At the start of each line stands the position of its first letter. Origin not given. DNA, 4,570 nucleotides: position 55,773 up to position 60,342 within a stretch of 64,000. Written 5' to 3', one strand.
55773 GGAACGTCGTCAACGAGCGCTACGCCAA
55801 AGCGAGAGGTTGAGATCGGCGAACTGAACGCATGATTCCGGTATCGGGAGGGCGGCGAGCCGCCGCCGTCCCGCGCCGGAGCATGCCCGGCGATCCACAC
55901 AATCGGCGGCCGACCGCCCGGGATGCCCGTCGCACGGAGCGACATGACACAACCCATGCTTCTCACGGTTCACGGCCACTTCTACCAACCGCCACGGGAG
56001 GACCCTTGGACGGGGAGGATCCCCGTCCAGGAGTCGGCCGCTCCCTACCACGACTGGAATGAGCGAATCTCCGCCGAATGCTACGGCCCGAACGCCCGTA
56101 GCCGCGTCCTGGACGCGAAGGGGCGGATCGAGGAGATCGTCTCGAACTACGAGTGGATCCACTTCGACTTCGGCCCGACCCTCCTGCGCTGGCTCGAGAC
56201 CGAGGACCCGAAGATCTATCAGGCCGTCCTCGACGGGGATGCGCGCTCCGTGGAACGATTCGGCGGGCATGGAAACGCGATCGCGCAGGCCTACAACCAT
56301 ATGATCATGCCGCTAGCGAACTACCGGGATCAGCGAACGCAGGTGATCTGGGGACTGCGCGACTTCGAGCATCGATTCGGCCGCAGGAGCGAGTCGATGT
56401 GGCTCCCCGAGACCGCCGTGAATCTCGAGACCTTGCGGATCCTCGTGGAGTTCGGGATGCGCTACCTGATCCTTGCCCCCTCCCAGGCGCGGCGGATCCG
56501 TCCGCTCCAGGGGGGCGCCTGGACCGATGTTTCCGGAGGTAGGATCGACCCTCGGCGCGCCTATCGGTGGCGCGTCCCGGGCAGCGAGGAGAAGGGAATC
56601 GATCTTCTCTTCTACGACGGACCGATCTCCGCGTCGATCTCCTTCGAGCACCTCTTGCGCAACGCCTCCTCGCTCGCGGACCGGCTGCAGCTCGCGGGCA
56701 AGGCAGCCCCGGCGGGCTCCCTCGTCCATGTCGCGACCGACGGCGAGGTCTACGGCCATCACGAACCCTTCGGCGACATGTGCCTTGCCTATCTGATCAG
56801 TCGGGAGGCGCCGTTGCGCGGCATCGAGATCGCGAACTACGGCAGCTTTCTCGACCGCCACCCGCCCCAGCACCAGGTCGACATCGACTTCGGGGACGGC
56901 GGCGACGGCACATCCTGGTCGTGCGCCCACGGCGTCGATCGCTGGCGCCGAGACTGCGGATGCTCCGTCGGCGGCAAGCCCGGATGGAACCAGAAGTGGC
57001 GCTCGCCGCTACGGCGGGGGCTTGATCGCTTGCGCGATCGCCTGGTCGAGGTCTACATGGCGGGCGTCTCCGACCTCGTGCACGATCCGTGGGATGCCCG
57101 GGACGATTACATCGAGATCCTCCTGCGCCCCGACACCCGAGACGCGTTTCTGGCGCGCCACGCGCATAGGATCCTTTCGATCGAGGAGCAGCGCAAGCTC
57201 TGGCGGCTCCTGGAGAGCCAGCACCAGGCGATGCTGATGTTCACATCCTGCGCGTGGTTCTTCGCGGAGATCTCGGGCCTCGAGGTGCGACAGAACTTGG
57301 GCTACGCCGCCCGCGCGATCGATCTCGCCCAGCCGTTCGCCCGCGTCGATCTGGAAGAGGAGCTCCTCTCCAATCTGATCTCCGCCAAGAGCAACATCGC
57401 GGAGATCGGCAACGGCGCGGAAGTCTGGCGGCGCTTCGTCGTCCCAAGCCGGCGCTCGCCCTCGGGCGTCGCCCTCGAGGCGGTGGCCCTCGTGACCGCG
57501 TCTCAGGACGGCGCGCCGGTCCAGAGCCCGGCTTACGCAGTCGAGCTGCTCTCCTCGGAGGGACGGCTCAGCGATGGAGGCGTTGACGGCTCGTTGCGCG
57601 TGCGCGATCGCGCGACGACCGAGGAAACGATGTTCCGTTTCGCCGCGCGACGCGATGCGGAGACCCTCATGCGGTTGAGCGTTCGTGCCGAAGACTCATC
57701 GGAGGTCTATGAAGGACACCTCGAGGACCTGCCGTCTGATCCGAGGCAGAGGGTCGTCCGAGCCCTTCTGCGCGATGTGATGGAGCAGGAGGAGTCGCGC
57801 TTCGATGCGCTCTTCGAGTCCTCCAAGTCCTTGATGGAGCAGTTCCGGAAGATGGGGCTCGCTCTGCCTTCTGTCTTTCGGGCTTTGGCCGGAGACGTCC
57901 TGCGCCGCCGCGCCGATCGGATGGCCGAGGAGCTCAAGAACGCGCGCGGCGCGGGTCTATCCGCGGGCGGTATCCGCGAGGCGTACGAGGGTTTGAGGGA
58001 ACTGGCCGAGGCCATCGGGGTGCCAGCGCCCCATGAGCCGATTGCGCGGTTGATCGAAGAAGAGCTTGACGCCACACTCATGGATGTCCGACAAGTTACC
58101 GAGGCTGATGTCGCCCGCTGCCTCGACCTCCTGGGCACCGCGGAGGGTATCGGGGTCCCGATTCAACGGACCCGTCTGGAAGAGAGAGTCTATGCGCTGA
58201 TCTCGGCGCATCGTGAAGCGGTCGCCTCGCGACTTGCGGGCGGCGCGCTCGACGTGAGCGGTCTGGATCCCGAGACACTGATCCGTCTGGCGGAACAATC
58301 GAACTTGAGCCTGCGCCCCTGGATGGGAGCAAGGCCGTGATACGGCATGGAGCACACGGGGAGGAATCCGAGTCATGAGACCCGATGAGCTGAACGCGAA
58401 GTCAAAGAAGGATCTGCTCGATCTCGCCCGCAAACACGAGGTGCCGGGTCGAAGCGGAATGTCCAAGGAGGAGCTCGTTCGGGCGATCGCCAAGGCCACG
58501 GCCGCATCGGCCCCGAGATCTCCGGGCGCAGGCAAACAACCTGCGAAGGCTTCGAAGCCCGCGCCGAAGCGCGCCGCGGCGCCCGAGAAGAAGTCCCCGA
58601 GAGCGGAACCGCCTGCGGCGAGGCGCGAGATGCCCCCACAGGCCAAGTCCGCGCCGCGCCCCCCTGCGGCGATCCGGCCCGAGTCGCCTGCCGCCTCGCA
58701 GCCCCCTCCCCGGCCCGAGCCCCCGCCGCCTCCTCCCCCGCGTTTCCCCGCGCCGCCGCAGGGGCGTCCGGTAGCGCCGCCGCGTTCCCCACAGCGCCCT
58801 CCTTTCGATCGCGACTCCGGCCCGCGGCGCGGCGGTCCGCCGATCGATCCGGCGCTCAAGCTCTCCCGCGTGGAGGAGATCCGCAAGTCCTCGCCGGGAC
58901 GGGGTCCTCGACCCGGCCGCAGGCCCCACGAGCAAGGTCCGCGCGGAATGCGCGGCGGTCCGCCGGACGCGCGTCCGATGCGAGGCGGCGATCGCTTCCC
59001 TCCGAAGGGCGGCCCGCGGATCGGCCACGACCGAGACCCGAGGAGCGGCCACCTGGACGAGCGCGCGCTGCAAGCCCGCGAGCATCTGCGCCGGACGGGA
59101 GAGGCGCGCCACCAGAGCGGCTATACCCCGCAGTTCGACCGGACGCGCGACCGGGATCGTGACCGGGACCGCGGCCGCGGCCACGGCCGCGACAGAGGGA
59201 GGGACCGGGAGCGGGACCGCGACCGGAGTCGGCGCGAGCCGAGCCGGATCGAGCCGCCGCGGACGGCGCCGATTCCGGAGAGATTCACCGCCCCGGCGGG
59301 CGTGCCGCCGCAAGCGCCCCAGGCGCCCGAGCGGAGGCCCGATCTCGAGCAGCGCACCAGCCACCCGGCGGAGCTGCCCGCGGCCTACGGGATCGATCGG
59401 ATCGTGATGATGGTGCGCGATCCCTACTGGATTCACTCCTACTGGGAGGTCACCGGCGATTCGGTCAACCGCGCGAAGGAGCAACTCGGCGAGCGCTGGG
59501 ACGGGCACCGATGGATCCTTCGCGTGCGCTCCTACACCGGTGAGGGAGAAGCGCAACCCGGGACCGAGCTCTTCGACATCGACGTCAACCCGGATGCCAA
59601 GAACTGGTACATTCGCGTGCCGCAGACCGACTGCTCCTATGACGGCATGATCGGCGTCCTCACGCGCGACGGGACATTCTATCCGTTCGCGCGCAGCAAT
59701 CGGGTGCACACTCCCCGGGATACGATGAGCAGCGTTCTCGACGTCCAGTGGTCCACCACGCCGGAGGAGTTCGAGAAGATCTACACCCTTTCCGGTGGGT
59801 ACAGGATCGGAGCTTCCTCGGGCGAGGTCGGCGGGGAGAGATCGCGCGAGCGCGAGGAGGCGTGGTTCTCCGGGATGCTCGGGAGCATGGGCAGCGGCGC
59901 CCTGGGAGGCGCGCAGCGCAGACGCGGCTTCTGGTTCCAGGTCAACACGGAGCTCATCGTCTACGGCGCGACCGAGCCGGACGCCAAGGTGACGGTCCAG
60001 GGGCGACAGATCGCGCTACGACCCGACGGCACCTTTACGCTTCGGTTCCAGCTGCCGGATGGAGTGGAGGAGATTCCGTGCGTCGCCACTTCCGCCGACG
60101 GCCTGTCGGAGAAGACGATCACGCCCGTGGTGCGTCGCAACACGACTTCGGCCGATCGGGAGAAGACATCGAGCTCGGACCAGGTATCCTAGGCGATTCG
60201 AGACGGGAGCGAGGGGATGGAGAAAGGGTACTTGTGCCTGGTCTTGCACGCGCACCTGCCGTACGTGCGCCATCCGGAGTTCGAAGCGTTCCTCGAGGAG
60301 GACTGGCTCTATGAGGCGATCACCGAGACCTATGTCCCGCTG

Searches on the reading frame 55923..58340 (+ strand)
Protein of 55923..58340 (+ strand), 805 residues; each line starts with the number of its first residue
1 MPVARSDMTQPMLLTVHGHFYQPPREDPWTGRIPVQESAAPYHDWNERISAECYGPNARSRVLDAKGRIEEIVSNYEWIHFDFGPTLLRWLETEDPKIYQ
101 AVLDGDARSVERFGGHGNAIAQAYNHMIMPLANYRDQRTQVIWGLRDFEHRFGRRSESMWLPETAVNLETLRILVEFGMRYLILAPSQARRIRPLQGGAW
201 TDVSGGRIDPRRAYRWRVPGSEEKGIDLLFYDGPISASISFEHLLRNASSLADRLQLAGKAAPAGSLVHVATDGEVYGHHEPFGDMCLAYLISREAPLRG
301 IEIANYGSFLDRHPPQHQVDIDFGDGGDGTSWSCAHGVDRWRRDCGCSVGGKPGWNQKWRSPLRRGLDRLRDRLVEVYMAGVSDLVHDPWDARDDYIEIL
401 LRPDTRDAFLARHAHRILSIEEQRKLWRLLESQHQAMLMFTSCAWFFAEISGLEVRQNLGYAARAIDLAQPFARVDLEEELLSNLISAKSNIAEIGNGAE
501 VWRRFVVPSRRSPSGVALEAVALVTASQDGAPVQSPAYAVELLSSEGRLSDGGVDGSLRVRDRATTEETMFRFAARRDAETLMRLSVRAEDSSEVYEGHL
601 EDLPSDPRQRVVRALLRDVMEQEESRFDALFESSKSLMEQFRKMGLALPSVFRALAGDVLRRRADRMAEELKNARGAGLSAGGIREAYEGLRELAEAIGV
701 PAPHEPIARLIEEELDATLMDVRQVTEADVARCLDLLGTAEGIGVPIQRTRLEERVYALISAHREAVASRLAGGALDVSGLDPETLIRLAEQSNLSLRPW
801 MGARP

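Call 35: search_protein_families(library=pfam, proteins=[window:55923-58340:+], max_evalue=0.00001)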
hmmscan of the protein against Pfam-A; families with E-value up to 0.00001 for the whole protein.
window:55923-58340:+ (805 aa): 2 families
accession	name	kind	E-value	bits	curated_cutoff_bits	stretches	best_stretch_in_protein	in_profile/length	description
PF12055.13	DUF3536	-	7.3e-65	219.6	25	1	355-616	1-266/284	Domain of unknown function (DUF3536)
PF03065.20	Glyco_hydro_57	-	7.1e-16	58.8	21.2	1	120-320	106-289/291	Glycosyl hydrolase family 57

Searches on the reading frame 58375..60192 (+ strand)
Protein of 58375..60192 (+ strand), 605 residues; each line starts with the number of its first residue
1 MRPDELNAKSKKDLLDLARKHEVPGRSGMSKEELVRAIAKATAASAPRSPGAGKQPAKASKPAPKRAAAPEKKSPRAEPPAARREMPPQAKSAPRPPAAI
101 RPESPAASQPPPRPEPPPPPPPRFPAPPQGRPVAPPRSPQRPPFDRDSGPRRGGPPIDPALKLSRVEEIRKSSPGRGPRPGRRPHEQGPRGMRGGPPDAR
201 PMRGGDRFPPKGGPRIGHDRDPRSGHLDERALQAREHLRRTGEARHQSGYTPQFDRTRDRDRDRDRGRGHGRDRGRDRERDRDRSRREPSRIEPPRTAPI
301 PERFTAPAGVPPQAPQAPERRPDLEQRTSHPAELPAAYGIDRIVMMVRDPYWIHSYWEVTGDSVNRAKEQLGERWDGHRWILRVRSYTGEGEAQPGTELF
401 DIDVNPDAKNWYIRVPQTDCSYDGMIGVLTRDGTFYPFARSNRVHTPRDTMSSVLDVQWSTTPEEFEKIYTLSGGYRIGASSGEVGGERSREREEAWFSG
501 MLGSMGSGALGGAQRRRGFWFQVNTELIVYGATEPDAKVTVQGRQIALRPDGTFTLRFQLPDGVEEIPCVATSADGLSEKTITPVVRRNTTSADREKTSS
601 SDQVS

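Call 35: search_protein_families(library=pfam, proteins=[window:58375-60192:+], max_evalue=0.00001)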
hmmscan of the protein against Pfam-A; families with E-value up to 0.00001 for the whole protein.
window:58375-60192:+ (605 aa): 2 families
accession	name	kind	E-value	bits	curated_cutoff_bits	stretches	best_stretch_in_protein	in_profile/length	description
PF16258.11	DUF4912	-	3.4e-30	105.2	29.4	1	338-456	1-117/118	Domain of unknown function (DUF4912)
PF07498.18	Rho_N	-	1.2e-06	28.8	24.9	1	5-44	1-40/43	Rho termination factor, N-terminal domain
